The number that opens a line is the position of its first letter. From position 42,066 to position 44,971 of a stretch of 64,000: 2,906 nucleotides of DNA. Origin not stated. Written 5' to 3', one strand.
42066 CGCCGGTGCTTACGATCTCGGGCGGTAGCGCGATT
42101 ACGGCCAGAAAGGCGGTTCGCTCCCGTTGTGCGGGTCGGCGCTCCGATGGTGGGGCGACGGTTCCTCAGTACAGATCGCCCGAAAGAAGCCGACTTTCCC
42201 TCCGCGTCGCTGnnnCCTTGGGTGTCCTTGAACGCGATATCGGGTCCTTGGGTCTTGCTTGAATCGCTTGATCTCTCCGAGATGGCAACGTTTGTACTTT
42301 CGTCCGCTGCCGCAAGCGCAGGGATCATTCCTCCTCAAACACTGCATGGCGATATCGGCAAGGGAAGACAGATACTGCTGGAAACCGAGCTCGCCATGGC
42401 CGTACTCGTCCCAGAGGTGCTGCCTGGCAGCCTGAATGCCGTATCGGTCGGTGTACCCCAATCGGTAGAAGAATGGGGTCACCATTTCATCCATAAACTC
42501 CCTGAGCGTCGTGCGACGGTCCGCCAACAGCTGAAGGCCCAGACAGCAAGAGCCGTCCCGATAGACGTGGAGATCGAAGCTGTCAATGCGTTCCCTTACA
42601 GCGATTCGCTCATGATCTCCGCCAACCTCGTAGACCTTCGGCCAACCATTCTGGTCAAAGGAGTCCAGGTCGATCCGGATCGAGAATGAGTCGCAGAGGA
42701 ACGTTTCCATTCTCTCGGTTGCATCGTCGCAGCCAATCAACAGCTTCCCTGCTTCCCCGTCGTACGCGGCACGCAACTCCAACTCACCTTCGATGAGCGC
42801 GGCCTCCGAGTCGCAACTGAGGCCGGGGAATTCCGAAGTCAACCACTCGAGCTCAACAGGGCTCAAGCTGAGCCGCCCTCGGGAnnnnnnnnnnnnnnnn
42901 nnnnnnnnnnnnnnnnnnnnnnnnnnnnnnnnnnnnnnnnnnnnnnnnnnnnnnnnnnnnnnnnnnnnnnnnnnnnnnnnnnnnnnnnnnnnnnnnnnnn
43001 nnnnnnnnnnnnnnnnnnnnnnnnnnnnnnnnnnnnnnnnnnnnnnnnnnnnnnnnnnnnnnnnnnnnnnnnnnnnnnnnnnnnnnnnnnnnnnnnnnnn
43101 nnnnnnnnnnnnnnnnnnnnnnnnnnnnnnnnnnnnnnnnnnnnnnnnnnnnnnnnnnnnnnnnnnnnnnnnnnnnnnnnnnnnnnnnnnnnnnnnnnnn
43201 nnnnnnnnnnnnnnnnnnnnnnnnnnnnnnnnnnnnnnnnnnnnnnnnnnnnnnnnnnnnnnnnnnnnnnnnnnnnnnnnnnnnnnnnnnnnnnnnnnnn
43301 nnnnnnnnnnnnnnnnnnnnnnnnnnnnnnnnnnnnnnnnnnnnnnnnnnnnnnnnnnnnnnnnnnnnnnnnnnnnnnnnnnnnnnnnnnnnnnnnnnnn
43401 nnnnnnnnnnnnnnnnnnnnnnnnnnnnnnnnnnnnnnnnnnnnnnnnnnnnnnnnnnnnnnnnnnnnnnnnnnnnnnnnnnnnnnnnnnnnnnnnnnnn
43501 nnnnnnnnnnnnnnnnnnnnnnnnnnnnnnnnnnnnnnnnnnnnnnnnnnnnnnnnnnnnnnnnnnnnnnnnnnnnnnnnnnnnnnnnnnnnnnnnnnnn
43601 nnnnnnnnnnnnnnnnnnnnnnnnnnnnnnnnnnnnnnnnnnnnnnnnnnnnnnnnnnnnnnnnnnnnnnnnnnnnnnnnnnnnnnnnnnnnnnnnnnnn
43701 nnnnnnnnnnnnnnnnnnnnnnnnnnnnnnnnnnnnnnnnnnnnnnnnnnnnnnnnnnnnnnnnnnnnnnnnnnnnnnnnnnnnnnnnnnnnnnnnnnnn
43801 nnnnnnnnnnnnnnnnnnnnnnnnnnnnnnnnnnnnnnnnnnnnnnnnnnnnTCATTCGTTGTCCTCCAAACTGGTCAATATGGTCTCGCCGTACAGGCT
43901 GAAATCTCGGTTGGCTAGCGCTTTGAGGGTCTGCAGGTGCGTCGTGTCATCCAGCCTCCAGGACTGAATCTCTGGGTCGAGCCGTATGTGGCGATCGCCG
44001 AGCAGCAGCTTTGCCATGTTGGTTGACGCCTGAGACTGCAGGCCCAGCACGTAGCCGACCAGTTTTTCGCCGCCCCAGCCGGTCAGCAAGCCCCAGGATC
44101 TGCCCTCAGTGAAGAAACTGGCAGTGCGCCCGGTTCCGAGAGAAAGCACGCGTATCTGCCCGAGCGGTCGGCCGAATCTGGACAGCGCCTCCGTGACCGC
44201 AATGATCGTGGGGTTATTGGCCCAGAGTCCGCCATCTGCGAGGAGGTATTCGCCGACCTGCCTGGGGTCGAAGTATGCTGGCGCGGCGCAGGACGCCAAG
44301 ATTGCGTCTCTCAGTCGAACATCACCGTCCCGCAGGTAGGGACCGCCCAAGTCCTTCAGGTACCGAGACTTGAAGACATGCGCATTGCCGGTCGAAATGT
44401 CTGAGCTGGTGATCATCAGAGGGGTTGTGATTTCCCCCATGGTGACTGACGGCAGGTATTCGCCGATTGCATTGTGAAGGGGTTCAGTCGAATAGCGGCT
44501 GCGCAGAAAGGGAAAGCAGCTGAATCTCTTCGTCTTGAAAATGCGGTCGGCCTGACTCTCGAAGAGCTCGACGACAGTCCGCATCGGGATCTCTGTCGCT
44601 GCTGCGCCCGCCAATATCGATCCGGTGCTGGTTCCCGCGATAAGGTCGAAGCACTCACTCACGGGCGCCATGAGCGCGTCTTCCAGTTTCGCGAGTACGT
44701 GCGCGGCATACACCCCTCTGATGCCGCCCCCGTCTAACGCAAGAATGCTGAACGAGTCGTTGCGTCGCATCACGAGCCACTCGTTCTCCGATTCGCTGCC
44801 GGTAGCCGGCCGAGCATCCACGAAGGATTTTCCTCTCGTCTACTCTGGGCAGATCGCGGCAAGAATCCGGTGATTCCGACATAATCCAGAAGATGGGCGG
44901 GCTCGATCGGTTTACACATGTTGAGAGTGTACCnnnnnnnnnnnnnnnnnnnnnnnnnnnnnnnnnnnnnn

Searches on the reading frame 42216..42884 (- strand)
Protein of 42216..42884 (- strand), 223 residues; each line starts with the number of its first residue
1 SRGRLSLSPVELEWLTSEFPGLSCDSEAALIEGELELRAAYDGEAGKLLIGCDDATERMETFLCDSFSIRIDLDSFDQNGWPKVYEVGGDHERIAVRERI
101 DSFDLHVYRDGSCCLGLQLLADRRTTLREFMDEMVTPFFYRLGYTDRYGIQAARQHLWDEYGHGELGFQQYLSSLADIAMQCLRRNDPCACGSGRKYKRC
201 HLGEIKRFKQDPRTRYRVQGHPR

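Call 22: search_solved_structures(query=window:42216-42884:-, max_evalue=10, show_alignments=3)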
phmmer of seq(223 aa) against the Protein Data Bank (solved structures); distinct sequences matched with E-value up to 10: 7.
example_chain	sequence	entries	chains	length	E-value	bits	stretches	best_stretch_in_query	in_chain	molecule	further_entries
1sx0_A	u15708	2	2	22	2.9e-05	27.1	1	184-201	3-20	SecA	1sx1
1ozb_I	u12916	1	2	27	3.1e-05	27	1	184-207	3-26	Preprotein translocase secA subunit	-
1tm6_A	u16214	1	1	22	3.2e-05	27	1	185-201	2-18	Preprotein translocase secA subunit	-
9l6b_C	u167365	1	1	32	0.00032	23.7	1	181-200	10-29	UPF0225 protein YchJ -C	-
2i9w_A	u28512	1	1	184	0.27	14.1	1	182-200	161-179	Hypothetical protein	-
3iqy_A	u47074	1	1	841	0.64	12.9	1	183-200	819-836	Protein translocase subunit secA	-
1tf2_A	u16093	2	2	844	0.65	12.9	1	183-200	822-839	Preprotein translocase secA subunit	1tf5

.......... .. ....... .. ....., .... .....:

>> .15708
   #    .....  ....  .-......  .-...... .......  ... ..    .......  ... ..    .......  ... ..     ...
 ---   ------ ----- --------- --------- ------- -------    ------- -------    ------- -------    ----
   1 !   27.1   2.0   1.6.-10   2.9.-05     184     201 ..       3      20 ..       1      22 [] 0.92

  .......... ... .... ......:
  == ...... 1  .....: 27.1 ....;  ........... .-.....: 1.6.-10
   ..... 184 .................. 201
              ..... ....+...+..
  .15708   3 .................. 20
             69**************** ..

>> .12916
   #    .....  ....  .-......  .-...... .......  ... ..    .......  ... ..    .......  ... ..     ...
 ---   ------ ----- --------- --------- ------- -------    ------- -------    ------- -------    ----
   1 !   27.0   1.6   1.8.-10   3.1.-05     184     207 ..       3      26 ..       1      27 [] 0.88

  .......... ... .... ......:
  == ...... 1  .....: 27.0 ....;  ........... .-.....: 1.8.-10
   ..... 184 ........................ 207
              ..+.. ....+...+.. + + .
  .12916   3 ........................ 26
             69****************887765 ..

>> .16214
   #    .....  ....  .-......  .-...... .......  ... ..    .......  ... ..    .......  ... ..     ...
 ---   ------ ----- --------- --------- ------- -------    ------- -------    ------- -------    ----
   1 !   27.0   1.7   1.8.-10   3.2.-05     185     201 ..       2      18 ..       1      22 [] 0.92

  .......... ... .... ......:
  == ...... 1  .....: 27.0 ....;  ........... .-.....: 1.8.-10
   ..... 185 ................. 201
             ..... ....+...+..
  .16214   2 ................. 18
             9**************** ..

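Call 28: find_homologous_proteins(query=window:42216-42884:-, max_evalue=0.001)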
Query window:42216-42884:- (223 aa): 54 proteins with E <= 0.001 among 552 candidates.
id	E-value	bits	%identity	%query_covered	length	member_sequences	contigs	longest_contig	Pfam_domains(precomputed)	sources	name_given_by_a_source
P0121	3.3e-86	307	70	87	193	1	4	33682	PF02810.22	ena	-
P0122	1.2e-84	302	65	91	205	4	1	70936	PF02810.22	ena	-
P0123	7.1e-82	293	62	92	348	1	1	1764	PF02810.22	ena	-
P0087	3.3e-81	290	60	94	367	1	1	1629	PF02810.22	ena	-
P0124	5.2e-78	280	58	94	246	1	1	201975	PF02810.22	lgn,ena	-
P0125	1.7e-77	278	69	79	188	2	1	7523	PF02810.22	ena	-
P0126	4.2e-76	274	61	93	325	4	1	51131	PF02810.22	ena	-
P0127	4.3e-72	261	65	75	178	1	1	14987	PF02810.22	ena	-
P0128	3.5e-69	251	57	97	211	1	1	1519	PF02810.22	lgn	-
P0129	5.3e-69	251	66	69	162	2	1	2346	PF02810.22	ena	-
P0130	4.8e-67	244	67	68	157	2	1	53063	PF02810.22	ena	-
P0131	9.4e-66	240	53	91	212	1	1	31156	PF02810.22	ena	-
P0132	1.4e-65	239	64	72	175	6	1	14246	PF02810.22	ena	-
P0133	7.4e-65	237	49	92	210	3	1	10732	PF02810.22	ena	-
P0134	8.8e-65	237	50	92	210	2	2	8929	PF02810.22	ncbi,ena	-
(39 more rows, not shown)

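Call 31: search_solved_structures(query=A2, max_evalue=10, show_alignments=4)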
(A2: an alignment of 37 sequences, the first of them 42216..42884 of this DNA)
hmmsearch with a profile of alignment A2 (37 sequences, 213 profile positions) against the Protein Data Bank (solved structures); distinct sequences matched with E-value up to 10: 12.
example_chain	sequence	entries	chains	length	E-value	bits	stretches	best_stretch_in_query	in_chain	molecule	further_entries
1ozb_I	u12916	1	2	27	3.9e-08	36.1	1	179-202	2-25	Preprotein translocase secA subunit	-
1sx0_A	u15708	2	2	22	2.7e-07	33.3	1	179-197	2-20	SecA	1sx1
9l6b_C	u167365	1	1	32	3.8e-07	32.8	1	176-197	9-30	UPF0225 protein YchJ -C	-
1tm6_A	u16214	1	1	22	4.2e-07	32.7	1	180-197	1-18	Preprotein translocase secA subunit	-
2i9w_A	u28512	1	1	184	0.00021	23.9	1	178-197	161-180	Hypothetical protein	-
3iqy_A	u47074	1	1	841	0.00026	23.6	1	178-197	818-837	Protein translocase subunit secA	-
1tf2_A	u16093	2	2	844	0.00026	23.6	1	178-197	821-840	Preprotein translocase secA subunit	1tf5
6az2_A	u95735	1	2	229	0.2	14.1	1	7-81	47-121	Fab Heavy Chain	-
5uea_A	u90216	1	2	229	0.6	12.6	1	7-72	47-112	Fab Heavy Chain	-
4rrp_G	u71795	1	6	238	0.61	12.6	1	7-73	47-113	Fab antibody, heavy chain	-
2jq5_A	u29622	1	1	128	1.1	11.7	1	184-205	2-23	SEC-C motif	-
13fl_A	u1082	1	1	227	1.6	11.2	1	7-54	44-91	FabS1CE2_P2a heavy chain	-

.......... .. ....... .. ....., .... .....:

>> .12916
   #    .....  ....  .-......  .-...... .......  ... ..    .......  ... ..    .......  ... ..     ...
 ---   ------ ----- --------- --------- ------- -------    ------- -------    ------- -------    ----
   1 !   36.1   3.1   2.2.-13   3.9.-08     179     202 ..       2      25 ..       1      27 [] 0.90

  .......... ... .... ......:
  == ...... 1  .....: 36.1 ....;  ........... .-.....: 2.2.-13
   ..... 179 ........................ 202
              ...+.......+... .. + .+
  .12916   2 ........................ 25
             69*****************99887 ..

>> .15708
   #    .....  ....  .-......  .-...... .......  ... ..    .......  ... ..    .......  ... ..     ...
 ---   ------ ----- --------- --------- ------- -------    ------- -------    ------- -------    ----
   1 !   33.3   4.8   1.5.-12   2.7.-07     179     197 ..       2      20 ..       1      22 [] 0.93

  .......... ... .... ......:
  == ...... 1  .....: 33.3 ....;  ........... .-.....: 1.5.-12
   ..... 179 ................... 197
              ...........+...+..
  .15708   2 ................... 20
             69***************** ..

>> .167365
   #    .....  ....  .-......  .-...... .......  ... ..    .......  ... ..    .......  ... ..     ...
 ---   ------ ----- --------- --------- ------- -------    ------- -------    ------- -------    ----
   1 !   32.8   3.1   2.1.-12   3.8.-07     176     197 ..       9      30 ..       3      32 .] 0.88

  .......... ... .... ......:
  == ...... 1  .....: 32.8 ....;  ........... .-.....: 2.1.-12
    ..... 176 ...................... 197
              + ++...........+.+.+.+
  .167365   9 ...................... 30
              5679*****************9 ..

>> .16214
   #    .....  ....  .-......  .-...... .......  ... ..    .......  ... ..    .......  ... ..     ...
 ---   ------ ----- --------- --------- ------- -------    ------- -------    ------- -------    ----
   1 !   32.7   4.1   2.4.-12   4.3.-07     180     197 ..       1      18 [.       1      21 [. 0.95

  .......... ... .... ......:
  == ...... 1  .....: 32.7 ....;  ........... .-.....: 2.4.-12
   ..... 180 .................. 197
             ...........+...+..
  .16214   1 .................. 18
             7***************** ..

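Call 41: predict_structure(alignment_id=A2)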
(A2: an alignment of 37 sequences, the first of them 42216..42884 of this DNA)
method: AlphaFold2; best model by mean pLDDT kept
length: 223 residues; sequences in the alignment: 37
mean_pLDDT: 89.3   pTM: 0.83
mean pLDDT of the five models: 89.3, 89.0, 88.6, 87.2, 84.6
residues with pLDDT >= 90: 137; 70-90: 73; 50-70: 12; < 50: 1
segments of 3 or more residues with pLDDT < 50: none
pLDDT, mean of each block of 10 residues (from residue 1): 75 95 95 98 92 95 98 90 96 98 93 81 79 95 98 92 84 89 90 78 85 79 54
secondary structure, 60 per line:
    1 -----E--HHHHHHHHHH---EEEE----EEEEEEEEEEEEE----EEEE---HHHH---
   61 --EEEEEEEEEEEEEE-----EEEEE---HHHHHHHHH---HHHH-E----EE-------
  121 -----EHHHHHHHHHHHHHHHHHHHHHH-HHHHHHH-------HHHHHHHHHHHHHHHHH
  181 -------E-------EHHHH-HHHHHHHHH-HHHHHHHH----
elements in order: H9-18 E22-25 E30-42 E47-50 H54-57 E63-76 E82-86 H90-98 H102-105 H127-148 H150-156 H164-180 H197-200 H202-210 H212-219

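Call 43: fold_search(model_id=the predicted structure, library=pdb)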
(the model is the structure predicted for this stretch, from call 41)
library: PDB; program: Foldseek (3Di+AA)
matches with E <= 10: 367; with E <= 0.001: 0
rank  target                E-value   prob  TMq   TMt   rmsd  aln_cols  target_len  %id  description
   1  3kpa_A                9.0e-03  0.99  0.33  0.44   5.3       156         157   10  Ubiquitin fold modifier conjugating enzyme from Leishmania major (probable) (released 2009-12-01)
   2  9gn8                  3.5e-02  0.93  0.32  0.40   5.6       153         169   14  Crystal Structure of UFC1 E149D (released 2025-05-07)
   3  6mj9                  3.5e-02  0.63  0.28  0.40   8.0       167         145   14  CRYSTAL STRUCTURE OF UBIQUITIN-CONJUGATING ENZYME FROM NAEGLERIA FOWLERI, APO FORM (released 2018-10-10)
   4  1q34_A                4.7e-02  0.47  0.26  0.35   8.4       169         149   15  Crystal structures of two UBC (E2) enzymes of the ubiquitin-conjugating system in Caenorhabditis elegans (released 2003-08-05)
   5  9glm                  6.4e-02  0.87  0.32  0.41   5.8       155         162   15  Crystal Structure of UFC1 W145F (released 2025-05-07)
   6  8c0d_C                6.4e-02  0.54  0.21  0.28  10.0       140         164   13  UFL1/DDRGK1 bound to UFC1 (released 2023-12-27)
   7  9gmm                  7.7e-02  0.84  0.31  0.40   5.9       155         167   14  Crystal Structure of UFC1 T106I (released 2025-05-07)
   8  7nvk                  1.1e-01  0.84  0.32  0.37   5.5       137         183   14  Crystal structure of UBA5 fragment fused to the N-terminus of UFC1 (released 2021-09-29)
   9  9gll                  1.1e-01  0.28  0.23  0.30  16.8       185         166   14  Crystal Structure of UFC1 T106L (released 2025-05-07)
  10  3evx_A                1.2e-01  0.72  0.30  0.39   7.3       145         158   12  Crystal structure of the human E2-like ubiquitin-fold modifier conjugating enzyme 1 (Ufc1). Northeast Structural Genom (released 2008-10-21)
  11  9gmn                  1.3e-01  0.80  0.32  0.42   5.7       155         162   14  Crystal Structure of UFC1 T106V (released 2025-05-07)
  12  6cyo                  1.3e-01  0.30  0.26  0.34   8.4       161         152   17  Crystal structure of human UBE2A (RAD6A) (released 2018-12-12)
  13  7nw1_AAA              1.4e-01  0.63  0.32  0.41   8.6       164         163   13  Crystal structure of UFC1 in complex with UBA5 (released 2021-09-29)
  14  9gli                  1.5e-01  0.69  0.31  0.40   5.8       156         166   14  Crystal Structure of UFC1 T106C (released 2025-05-07)
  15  4mdk_B                1.7e-01  0.20  0.25  0.33  16.8       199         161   11  Cdc34-ubiquitin-CC0651 complex (released 2013-12-11)
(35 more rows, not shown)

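Call 83: search_protein_representatives(alignment_id=A2)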
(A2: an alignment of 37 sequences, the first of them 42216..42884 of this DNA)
Query: 37 sequences, 213 profile positions. Proteins with E-value up to 0.001 (for the whole library): 18853; up to 1e-10: 889; up to 1e-30: 81. The best 150 are listed.
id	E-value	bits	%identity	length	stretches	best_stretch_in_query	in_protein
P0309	5.8e-91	319.9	-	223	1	1-209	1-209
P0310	1.6e-82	292.3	-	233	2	1-208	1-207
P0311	1.7e-81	288.9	-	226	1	1-205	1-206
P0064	1.1e-80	286.3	-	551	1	2-208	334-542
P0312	6.8e-78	277.2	-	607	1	1-207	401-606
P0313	4.3e-69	248.4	-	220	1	1-206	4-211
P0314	5.9e-69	247.9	-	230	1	4-208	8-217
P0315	3.6e-65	235.6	-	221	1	1-209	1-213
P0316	5.2e-64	231.8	-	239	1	1-207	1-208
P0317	3.0e-63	229.3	-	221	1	1-209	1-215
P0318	3.4e-63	229.1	-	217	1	3-209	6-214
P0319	1.9e-62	226.7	-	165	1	1-164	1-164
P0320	2.2e-60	219.9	-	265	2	75-204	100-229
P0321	2.5e-60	219.7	-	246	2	74-205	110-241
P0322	5.6e-59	215.3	-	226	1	2-209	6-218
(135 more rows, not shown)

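Call 86: search_solved_structures(query=A4, max_evalue=10, show_alignments=0)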
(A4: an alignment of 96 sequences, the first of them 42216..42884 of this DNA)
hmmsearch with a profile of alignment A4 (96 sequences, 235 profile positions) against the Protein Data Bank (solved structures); distinct sequences matched with E-value up to 10: 12.
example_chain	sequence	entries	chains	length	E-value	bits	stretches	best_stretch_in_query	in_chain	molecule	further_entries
1ozb_I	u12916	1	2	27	4.5e-07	32.4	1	193-215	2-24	Preprotein translocase secA subunit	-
9l6b_C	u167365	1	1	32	1.2e-06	31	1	192-212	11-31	UPF0225 protein YchJ -C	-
1sx0_A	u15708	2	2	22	2.5e-06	30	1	192-212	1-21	SecA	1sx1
1tm6_A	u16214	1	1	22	4.9e-06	29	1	195-212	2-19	Preprotein translocase secA subunit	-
3iqy_A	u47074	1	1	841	5.5e-05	25.6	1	182-212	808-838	Protein translocase subunit secA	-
1tf2_A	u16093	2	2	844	5.5e-05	25.6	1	182-212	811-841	Preprotein translocase secA subunit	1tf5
2i9w_A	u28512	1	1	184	0.0002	23.7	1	189-211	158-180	Hypothetical protein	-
9l6b_A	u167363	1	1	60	0.05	15.9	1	196-217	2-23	UPF0225 protein YchJ -A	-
2jq5_A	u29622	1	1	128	0.074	15.3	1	198-220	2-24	SEC-C motif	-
9vxg_A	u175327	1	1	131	0.099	14.9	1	195-217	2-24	UPF0225 protein YchJ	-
7jil_m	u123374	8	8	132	0.92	11.7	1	22-52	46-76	30S ribosomal protein S8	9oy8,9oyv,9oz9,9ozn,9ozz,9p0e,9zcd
6az2_A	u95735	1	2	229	1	11.6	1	11-85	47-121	Fab Heavy Chain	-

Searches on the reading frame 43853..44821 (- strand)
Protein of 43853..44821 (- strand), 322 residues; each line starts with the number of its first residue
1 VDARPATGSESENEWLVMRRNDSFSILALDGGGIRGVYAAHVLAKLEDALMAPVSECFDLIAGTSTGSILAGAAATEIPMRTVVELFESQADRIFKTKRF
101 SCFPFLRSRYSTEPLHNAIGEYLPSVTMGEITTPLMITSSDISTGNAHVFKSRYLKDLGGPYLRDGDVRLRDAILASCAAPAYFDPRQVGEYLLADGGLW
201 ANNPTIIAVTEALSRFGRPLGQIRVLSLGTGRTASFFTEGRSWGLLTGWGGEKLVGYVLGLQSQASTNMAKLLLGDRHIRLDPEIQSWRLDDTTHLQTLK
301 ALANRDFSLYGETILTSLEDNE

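Call 3: search_protein_families(library=pfam, proteins=[window:43853-44821:-], max_evalue=0.01)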
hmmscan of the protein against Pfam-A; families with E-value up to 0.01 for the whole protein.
window:43853-44821:- (322 aa): 1 family
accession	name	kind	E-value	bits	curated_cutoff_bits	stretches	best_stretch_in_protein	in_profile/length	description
PF01734.28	Patatin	-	2.4e-30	106.6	27.7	1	27-208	1-190/191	Patatin-like phospholipase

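Call 4: search_protein_families(library=padloc, proteins=[window:43853-44821:-], max_evalue=0.01)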
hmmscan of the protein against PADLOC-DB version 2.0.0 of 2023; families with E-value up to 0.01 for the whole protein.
window:43853-44821:- (322 aa): 4 families
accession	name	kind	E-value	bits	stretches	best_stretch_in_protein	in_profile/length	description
PDLC00757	Effector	-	5.5e-81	270.5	1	19-317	5-311/331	Phospholipase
PDLC00758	Effector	-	1.2e-80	269.3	1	21-312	3-311/331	Phospholipase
PDLC00756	Effector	-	3.1e-36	123.1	1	74-297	3-227/280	Phospholipase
PDLC00755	Effector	-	9.6e-32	108.3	1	20-274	7-259/311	Phospholipase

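Call 40: search_protein_families(library=ncbifam, proteins=[window:43853-44821:-], max_evalue=0.01)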
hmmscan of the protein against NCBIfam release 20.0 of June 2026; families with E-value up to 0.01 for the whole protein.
window:43853-44821:- (322 aa): 3 families
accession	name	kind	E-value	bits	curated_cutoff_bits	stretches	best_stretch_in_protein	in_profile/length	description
NF041079.1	CBASS_lipase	equivalog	2.4e-70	237.3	200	1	24-292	1-275/317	CBASS cGAMP-activated phospholipase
NF053870.1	DS2_1_antiphage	equivalog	2.3e-30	106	400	1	26-274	2-248/299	anti-phage phospholipase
NF007623.0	PRK10279.1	equivalog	0.00034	19.9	272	1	27-213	8-170/301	patatin-like phospholipase RssA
